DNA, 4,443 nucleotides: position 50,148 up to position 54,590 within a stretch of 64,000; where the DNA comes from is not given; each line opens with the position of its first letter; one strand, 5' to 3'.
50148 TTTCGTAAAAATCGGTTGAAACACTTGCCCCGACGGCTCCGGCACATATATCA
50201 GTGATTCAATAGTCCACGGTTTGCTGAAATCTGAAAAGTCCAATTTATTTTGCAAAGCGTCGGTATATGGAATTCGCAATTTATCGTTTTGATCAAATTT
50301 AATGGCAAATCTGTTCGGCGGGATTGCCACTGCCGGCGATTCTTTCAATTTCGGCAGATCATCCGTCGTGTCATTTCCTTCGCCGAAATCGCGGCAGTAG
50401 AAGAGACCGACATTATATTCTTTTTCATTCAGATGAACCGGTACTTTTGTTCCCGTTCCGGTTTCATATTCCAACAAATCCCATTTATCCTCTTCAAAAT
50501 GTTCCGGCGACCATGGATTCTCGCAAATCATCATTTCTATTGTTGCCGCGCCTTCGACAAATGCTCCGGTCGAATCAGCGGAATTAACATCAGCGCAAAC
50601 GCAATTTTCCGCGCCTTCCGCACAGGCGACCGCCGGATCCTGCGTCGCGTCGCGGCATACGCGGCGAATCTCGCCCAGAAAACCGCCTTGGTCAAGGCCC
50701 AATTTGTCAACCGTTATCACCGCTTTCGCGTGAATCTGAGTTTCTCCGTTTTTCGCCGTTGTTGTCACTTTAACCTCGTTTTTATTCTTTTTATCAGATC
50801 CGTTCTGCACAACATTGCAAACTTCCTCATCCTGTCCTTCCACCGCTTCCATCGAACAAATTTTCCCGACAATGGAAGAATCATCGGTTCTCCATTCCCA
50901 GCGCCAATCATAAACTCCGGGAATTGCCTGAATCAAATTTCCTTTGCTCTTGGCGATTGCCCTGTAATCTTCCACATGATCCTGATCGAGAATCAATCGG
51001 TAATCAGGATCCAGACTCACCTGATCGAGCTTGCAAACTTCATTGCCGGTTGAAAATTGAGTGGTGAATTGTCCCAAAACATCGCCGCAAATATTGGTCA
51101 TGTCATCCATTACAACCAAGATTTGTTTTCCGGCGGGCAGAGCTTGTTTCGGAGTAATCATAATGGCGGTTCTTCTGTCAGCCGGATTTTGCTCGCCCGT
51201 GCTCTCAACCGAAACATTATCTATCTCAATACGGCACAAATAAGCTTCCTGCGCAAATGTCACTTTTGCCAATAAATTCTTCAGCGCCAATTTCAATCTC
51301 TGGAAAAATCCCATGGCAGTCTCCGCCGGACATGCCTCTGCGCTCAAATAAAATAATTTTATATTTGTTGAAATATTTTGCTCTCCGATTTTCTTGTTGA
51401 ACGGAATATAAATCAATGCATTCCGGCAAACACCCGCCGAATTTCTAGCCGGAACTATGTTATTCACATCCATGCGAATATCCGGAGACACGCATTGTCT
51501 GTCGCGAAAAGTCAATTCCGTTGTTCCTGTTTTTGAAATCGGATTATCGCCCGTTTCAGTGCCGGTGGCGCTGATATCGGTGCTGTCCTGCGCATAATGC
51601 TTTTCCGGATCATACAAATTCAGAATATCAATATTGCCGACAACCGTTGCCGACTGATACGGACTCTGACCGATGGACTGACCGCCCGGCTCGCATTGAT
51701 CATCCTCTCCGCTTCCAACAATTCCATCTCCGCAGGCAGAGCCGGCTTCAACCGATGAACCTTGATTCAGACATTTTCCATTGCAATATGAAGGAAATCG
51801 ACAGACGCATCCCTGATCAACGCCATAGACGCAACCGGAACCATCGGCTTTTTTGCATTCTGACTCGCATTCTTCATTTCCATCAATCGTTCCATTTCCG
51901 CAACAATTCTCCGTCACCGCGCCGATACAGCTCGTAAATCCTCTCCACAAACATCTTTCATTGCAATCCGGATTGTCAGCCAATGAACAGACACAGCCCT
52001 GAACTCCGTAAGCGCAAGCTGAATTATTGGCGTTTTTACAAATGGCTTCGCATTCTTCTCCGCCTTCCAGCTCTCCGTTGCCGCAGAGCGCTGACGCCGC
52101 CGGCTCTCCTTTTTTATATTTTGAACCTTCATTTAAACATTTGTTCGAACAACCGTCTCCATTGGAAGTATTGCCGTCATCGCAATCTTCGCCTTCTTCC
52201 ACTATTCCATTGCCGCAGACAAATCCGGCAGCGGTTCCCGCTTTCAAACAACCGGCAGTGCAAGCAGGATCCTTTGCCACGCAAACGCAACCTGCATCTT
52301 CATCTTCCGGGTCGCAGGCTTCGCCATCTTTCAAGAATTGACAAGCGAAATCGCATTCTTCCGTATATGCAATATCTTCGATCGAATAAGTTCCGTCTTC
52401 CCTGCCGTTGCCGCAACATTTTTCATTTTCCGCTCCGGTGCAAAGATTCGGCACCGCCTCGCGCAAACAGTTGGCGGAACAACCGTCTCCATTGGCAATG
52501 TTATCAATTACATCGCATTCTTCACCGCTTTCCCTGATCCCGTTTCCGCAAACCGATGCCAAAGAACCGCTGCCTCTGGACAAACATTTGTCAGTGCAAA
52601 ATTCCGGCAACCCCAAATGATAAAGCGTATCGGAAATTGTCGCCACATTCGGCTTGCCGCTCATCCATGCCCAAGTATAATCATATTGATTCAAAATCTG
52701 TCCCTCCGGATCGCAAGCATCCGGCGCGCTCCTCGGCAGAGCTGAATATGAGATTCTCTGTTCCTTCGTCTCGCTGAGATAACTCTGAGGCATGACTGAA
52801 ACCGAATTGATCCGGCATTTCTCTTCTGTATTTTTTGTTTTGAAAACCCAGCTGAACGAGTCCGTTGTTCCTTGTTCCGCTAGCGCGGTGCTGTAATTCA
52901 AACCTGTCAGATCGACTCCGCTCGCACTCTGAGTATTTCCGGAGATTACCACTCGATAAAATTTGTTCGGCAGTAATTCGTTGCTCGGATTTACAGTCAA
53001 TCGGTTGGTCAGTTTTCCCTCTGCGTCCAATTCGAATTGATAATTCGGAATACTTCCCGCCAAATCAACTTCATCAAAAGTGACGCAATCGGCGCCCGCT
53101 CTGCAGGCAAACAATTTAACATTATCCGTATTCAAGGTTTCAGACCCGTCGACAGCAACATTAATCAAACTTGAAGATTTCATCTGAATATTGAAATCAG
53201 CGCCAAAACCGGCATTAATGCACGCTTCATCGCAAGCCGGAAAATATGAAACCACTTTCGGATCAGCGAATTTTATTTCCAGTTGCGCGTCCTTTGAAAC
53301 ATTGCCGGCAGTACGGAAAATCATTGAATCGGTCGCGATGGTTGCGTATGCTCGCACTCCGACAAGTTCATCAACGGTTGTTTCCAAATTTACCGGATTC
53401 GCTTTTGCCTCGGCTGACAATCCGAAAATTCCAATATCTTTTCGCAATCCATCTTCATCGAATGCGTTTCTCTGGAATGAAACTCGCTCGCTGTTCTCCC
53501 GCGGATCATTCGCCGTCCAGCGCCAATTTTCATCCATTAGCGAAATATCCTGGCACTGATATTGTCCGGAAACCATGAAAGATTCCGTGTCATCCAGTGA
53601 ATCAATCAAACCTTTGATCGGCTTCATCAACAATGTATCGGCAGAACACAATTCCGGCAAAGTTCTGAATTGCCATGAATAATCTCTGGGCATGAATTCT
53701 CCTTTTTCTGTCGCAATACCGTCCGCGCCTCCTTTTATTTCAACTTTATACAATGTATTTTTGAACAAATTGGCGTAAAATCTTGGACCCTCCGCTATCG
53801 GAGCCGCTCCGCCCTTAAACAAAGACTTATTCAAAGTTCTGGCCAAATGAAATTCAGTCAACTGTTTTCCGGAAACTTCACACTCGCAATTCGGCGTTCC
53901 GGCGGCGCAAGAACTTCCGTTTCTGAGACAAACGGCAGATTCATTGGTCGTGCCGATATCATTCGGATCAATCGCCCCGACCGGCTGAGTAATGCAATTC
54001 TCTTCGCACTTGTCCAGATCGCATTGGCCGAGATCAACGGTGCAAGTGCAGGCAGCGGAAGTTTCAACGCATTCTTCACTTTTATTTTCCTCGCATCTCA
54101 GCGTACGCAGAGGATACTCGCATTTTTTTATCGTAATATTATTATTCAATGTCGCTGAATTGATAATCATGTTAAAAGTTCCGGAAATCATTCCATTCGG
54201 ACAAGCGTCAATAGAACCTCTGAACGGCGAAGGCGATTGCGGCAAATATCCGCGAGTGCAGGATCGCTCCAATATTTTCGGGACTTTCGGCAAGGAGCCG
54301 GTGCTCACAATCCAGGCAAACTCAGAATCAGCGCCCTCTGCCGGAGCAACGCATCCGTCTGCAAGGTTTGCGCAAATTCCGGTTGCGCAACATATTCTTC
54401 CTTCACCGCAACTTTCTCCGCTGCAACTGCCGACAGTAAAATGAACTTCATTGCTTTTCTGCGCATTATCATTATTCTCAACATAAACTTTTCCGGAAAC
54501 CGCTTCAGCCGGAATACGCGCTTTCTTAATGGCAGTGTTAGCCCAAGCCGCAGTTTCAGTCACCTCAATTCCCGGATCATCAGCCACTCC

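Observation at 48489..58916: Tandem giant and mid-size surface proteins sharing a pilin-like two-helix N-terminal anchor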

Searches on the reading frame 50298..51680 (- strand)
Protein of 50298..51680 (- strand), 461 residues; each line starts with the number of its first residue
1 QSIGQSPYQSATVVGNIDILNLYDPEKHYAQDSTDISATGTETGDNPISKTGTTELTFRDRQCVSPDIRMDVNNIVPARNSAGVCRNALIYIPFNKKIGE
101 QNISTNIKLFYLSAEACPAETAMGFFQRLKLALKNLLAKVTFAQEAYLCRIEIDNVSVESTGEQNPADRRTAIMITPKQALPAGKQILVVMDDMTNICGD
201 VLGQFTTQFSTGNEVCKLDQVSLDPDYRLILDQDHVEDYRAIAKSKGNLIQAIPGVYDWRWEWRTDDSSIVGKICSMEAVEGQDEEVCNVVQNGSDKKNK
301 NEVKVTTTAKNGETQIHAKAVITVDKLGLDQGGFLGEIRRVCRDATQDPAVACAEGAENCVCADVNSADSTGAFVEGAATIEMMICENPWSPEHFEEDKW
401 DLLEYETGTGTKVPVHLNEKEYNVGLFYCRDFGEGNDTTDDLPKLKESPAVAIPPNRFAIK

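Call 58: search_protein_families(library=pfam, proteins=[window:50298-51680:-], max_evalue=1)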
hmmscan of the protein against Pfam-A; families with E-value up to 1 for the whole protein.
seq(461 aa): 1 family
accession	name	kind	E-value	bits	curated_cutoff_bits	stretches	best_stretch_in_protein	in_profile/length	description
PF13205.12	Big_5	-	0.0092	17.1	23.6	1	69-114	4-51/105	Bacterial Ig-like domain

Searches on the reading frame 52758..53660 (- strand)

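Call 58: search_protein_families(library=pfam, proteins=[window:52758-53660:-], max_evalue=1)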
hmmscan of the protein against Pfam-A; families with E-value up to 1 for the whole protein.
seq(301 aa): 1 family
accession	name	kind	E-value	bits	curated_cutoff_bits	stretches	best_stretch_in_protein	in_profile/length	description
PF13205.12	Big_5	-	0.0032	18.6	23.6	1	218-255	62-102/105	Bacterial Ig-like domain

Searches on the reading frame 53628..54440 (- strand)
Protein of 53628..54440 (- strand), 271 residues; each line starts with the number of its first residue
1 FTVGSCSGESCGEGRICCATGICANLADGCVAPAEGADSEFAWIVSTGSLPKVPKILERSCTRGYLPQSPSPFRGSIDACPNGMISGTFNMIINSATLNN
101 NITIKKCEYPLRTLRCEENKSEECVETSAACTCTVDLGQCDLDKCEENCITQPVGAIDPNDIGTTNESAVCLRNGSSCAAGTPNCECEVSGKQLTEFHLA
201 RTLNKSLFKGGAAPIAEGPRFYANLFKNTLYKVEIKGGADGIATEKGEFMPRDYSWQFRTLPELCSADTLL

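Call 58: search_protein_families(library=pfam, proteins=[window:53628-54440:-], max_evalue=1)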
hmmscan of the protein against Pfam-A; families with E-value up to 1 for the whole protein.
seq(271 aa): 1 family
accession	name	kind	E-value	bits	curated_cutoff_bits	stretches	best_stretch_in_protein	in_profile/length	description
PF13205.12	Big_5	-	0.012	16.8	23.6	0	222-260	70-105/105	Bacterial Ig-like domain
